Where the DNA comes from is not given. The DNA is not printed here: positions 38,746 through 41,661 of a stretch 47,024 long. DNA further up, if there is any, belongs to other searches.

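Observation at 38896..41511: Single-chain Mre11/Rad50-like design: PHP phosphoesterase fused to an SMC/Rad50-type ATPase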

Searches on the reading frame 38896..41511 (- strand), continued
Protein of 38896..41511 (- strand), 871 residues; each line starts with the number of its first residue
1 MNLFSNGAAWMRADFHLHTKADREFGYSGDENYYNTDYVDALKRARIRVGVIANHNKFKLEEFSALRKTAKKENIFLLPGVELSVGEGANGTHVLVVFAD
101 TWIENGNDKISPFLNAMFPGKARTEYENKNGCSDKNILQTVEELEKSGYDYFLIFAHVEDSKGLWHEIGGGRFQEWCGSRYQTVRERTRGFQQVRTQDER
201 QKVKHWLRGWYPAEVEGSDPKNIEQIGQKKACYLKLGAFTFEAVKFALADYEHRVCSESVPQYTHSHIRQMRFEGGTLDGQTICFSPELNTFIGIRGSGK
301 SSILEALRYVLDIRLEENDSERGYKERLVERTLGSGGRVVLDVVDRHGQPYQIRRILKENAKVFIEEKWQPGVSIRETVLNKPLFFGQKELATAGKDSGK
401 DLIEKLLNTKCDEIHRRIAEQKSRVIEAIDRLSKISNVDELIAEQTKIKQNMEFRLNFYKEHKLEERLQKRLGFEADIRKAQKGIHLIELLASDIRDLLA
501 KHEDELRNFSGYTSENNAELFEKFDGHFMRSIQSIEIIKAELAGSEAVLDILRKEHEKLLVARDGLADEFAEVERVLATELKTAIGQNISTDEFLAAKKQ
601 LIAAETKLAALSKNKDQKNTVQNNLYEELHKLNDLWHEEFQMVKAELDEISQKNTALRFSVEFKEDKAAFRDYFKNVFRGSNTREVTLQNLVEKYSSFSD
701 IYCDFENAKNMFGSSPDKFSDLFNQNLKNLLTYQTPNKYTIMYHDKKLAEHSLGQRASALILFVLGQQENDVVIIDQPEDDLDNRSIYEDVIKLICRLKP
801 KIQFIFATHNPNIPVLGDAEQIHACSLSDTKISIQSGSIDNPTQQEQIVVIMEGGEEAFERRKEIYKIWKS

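Call 30: search_solved_structures(query=A1, max_evalue=1, show_alignments=3)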
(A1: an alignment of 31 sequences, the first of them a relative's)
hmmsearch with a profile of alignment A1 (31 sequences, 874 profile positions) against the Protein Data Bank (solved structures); distinct sequences matched with E-value up to 1: 22.
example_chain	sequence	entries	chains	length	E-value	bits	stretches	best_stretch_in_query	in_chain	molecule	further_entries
5h68_A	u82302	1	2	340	0.00029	22.3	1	282-315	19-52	Chromosome partition protein Smc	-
4lws_A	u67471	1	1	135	0.0028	19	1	482-567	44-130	Uncharacterized protein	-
3mrs_A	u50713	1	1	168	0.015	16.6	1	570-649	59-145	Shikimate kinase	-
22bu_B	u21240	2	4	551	0.026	15.8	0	775-816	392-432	AAA family ATPase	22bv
1e69_A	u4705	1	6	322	0.053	14.8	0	286-320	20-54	CHROMOSOME SEGREGATION SMC PROTEIN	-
3n2e_A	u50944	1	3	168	0.071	14.4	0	570-649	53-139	Shikimate kinase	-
22et_E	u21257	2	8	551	0.11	13.8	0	792-816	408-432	PtuA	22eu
9vkz_A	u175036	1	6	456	0.12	13.6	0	775-815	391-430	Retron Ec78 probable ATPase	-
1us8_A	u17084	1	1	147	0.16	13.2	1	284-322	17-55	DNA DOUBLE-STRAND BREAK REPAIR RAD50 ATPASE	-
1zuh_A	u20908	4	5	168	0.16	13.2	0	570-649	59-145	Shikimate kinase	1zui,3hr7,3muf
1f2t_A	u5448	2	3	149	0.16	13.2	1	284-322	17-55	RAD50 ABC-ATPASE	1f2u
1nkn_A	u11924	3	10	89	0.18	13.1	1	527-587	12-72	S2N51-GCN4 | Myosin heavy chain, striated muscle/General control protein GCN4 chimera | Myosin heavy chain, striated muscle/General control protein GCN4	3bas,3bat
6x1g_A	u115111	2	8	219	0.18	13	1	535-631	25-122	ULP_PROTEASE domain-containing protein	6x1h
6qj0_A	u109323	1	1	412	0.2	12.9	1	291-335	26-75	Structural maintenance of chromosomes protein,Structural maintenance of chromosomes protei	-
9vh1_D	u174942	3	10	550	0.22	12.8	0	775-815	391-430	Retron Ec78 probable ATPase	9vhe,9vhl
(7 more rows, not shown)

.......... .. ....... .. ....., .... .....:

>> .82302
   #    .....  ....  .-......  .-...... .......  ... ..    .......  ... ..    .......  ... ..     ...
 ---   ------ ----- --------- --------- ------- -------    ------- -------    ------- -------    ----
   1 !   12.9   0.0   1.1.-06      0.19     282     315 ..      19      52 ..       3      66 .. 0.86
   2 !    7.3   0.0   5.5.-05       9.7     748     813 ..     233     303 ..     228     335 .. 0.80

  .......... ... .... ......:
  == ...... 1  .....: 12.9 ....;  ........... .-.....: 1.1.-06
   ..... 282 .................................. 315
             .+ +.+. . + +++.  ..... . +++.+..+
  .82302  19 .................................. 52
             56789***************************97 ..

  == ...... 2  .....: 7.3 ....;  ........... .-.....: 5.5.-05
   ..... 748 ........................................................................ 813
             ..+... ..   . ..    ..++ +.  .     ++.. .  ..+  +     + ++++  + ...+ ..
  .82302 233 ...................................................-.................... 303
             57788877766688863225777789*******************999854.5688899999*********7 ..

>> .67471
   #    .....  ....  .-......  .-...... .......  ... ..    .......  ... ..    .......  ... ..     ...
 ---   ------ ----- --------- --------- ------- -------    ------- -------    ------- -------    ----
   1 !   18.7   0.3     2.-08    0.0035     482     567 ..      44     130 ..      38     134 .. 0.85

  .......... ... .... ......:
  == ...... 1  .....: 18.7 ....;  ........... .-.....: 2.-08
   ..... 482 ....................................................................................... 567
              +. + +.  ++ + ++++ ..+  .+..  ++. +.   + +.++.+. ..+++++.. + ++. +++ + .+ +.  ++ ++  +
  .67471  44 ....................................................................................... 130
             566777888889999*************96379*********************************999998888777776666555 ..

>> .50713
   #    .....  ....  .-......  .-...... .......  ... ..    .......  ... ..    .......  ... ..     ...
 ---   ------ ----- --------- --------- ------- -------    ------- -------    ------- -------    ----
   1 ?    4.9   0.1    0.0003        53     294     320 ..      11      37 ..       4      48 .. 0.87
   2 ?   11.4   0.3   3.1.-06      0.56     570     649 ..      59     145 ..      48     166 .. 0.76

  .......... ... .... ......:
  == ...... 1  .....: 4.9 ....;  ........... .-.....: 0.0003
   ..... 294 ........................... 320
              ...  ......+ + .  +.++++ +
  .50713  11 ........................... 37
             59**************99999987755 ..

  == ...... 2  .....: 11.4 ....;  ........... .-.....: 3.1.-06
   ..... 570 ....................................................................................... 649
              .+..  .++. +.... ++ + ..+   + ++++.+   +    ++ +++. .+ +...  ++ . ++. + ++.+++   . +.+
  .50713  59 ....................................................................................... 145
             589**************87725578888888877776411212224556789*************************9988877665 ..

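Call 39: predict_structure(alignment_id=A1)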
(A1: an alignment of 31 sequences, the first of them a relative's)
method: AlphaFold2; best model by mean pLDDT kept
length: 871 residues; sequences in the alignment: 31
mean_pLDDT: 75.3   pTM: 0.48
mean pLDDT of the five models: 75.3, 75.1, 71.5, 68.0, 66.2
residues with pLDDT >= 90: 171; 70-90: 396; 50-70: 216; < 50: 88
segments of 3 or more residues with pLDDT < 50: 5-7, 286-305, 379-388, 777-782, 807-820, 825-834, 854-871
pLDDT, mean of each block of 10 residues (from residue 1): 54 92 86 93 94 93 94 93 84 93 90 88 76 88 92 92 84 82 91 86 85 88 91 82 82 64 60 69 52 34 49 58 61 67 67 64 68 52 48 56 66 84 91 74 82 78 70 74 87 89 83 82 87 87 89 86 72 66 56 73 80 79 91 94 86 80 90 87 81 92 89 80 90 89 81 68 66 51 56 67 52 44 48 52 62 48 38 36
secondary structure, 60 per line:
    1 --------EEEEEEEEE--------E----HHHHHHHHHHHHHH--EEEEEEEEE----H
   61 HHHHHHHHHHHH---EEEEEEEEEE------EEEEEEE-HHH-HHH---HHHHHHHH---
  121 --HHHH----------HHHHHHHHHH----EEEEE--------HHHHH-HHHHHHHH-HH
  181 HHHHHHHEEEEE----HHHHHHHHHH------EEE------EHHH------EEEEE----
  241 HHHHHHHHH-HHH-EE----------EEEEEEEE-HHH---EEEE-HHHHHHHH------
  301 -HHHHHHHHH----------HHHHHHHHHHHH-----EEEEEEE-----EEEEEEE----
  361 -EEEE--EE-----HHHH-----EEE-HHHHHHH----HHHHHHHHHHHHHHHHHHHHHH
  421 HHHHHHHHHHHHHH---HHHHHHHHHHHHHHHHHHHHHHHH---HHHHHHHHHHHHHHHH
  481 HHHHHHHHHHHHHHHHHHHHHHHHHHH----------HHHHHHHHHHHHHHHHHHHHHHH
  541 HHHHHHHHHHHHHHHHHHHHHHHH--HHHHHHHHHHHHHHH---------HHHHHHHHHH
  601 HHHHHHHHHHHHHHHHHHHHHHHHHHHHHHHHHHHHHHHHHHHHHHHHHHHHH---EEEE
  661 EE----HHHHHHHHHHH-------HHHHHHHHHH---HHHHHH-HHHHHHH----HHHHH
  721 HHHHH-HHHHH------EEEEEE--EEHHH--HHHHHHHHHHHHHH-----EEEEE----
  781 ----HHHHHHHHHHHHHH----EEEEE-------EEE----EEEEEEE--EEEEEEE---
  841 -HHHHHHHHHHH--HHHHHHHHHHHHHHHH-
elements in order (helices of 4 or more, strands of 3 or more residues): E9-17 H31-44 E47-55 H60-72 E76-85 E92-98 H110-117 H123-126 H137-146 E151-155 H164-168 H170-177 H179-187 E188-192 H197-206 E213-215 E232-236 H241-249 E267-274 E282-285 H287-294 H302-310 H321-332 E338-344 E350-356 E362-365 H375-378 E384-386 H388-394 H399-434 H438-461 H465-507 H518-564 H567-581 H591-653 E657-662 H667-677 H685-694 H698-703 H705-711 H716-725 H727-731 E738-743 H753-766 E772-776 H785-798 E803-807 E815-817 E822-828 E831-837 H842-852 H855-870

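Call 40: search_protein_representatives(protein=window:38896-41511:-)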
Query: 871 residues. Proteins with E-value up to 0.001 (for the whole library): 7113; up to 1e-10: 4592; up to 1e-30: 527. The best 150 are listed.
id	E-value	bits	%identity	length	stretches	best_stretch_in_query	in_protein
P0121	3.1e-243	825.9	47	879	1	2-871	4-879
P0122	8.5e-237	804.6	46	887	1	2-870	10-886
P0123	8.1e-235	798.1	44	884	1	2-870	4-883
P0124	1.8e-221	753.9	43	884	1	4-870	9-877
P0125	1.0e-214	731.6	45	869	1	3-870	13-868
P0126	1.8e-212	724.1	44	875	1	1-869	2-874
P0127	8.6e-210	715.3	42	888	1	3-870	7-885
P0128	1.6e-206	704.4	43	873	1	4-870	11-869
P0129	8.7e-205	698.7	42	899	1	4-871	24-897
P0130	2.3e-204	697.3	43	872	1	3-870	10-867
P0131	6.0e-204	695.9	43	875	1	2-869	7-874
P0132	4.9e-202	689.6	49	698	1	185-870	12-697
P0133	2.4e-198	677.4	41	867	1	1-870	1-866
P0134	2.6e-198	677.3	40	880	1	2-869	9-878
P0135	6.0e-195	666.2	42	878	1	3-871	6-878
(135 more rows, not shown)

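Call 43: search_protein_families(library=ncbifam, alignment_id=A2, max_evalue=1e-10)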
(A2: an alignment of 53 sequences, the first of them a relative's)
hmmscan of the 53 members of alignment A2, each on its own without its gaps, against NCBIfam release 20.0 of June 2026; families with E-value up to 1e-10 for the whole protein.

A. member 1, P0001 (871 aa): 3 families
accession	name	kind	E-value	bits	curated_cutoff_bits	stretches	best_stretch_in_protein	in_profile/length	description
NF045780.1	TrlF_fam_ATP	equivalog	1.8e-161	540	350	1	6-867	1-944/944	TrlF family AAA-like ATPase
NF045781.1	Spaf1101_AAA_ATP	equivalog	8.6e-45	153.5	475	2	717-867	685-833/836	Spaf_1101 family AAA-like ATPase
NF042955.1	Ppl_antiphage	equivalog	3e-44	151.2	1000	1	7-862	1-878/882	anti-phage protein Ppl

B. families by the number of members that match (of 53 scanned): 6 families
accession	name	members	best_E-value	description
NF045780.1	TrlF_fam_ATP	53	1.8e-161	TrlF family AAA-like ATPase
NF042955.1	Ppl_antiphage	53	2e-75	anti-phage protein Ppl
NF045781.1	Spaf1101_AAA_ATP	53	9.5e-65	Spaf_1101 family AAA-like ATPase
NF041034.1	Rad50_Sulf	1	4e-14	DNA double-strand break repair ATPase Rad50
NF003034.1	PRK03918.1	1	5.1e-13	DNA double-strand break repair ATPase Rad50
TIGR02168.1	SMC_prok_B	1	4.9e-11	chromosome segregation protein SMC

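Call 44: fold_search(model_id=the predicted structure, library=pdb)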
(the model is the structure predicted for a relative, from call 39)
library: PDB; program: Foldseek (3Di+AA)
matches with E <= 10: 789; with E <= 0.001: 37
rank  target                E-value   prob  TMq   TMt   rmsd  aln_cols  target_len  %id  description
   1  7nyw_A                2.4e-08  1.00  0.23  0.27  23.7       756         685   12  Cryo-EM structure of the MukBEF-MatP-DNA head module (released 2021-07-07)
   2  5xei                  5.0e-07  1.00  0.21  0.31  20.4       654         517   12  Crystal structure of the Smc head domain with a coiled coil and joint derived from Pyrococcus yayanosii (released 2017-06-07)
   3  7ug9                  4.2e-06  1.00  0.17  0.62   4.6       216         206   16  Crystal structure of RNase AM PHP domain (released 2022-08-31)
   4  3e0f                  4.2e-06  1.00  0.19  0.50   6.1       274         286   12  Crystal structure of a putative metal-dependent phosphoesterase (bad_1165) from bifidobacterium adolescentis atcc 15703  (released 2008-09-02)
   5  9a6c_A                8.2e-06  1.00  0.13  0.16  20.5       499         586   14  Integrative model of YYDD-YYDB by crosslinking MS and deep learning (released 2024-09-18)
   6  3o0f                  8.7e-06  1.00  0.18  0.49   6.1       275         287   12  Crystal structure of a putative metal-dependent phosphoesterase (BAD_1165) from bifidobacterium adolescentis atcc 15703  (released 2010-08-25)
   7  7nyw_B                1.2e-05  1.00  0.19  0.19  35.2       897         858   11  Cryo-EM structure of the MukBEF-MatP-DNA head module (released 2021-07-07)
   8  9qxx_B                1.9e-05  1.00  0.17  0.19  36.0       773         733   11  JetABC DNA loaded state dimer (released 2025-10-01)
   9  8dk2_D                3.3e-05  1.00  0.16  0.18  36.3       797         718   12  CryoEM structure of Pseudomonas aeruginosa PA14 JetABC in an unclamped state trapped in ATP dependent dimeric form (released 2022-10-05)
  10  9qxt_A                5.5e-05  1.00  0.17  0.19  34.6       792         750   10  E. coli JetABC dimer in the DNA boarding-holding state (released 2025-10-01)
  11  6yvv_B                5.8e-05  1.00  0.24  0.39  19.3       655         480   13  Condensin complex from S.cerevisiae ATP-free apo bridged state (released 2020-07-15)
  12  7zr1_C                6.4e-05  0.99  0.14  0.16  64.0       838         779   11  Chaetomium thermophilum Mre11-Rad50-Nbs1 complex bound to ATPyS (composite structure) (released 2023-01-11)
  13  9qxu_B                7.0e-05  0.99  0.15  0.17  35.9       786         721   10  JetABC DNA loaded state monomer (open) (released 2025-10-01)
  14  8dk2_C                7.7e-05  0.99  0.16  0.18  35.6       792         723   11  CryoEM structure of Pseudomonas aeruginosa PA14 JetABC in an unclamped state trapped in ATP dependent dimeric form (released 2022-10-05)
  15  9qxu_A                1.5e-04  0.98  0.15  0.17  37.1       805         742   10  JetABC DNA loaded state monomer (open) (released 2025-10-01)
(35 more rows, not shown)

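Call 45: find_related_loci(query=A2, collection=metagenome_contigs, flank=5000)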
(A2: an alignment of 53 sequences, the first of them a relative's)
Query A2 (871 aa) in metagenome_contigs; peptide patterns used: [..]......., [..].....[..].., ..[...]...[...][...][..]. (x = any residue, [..] = any of these).
600 stretches matched a pattern (row limit reached: there are more); 538 encode a relative of the query (tblastn E <= 1e-3); the best 80 are kept; 80 distinct loci.
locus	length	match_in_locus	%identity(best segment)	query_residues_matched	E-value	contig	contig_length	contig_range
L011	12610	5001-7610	68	2-871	0e+0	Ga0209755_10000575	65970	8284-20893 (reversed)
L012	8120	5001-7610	53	2-870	0e+0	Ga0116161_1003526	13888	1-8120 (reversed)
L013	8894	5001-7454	53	3-870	0e+0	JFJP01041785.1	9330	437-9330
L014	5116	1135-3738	52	2-870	0e+0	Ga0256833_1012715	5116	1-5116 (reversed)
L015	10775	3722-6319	52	3-870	0e+0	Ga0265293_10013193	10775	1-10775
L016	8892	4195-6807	51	2-870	0e+0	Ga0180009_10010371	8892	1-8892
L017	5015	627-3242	51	1-870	0e+0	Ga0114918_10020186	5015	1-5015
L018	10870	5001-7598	50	2-870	0e+0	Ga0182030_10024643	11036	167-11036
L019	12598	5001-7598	50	2-870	0e+0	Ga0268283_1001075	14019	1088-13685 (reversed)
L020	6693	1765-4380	50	1-870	0e+0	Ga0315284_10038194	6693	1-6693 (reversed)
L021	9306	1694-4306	50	3-870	0e+0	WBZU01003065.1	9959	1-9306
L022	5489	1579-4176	51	2-870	0e+0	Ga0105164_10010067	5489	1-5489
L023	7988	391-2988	51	2-870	0e+0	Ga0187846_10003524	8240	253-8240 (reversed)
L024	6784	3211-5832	49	2-870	0e+0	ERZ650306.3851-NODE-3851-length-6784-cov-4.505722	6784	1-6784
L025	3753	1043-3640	50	2-870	0e+0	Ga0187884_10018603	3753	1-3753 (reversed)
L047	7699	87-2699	43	2-871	0e+0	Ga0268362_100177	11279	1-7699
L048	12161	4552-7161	42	2-870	0e+0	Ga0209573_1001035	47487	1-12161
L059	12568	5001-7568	39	3-869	0e+0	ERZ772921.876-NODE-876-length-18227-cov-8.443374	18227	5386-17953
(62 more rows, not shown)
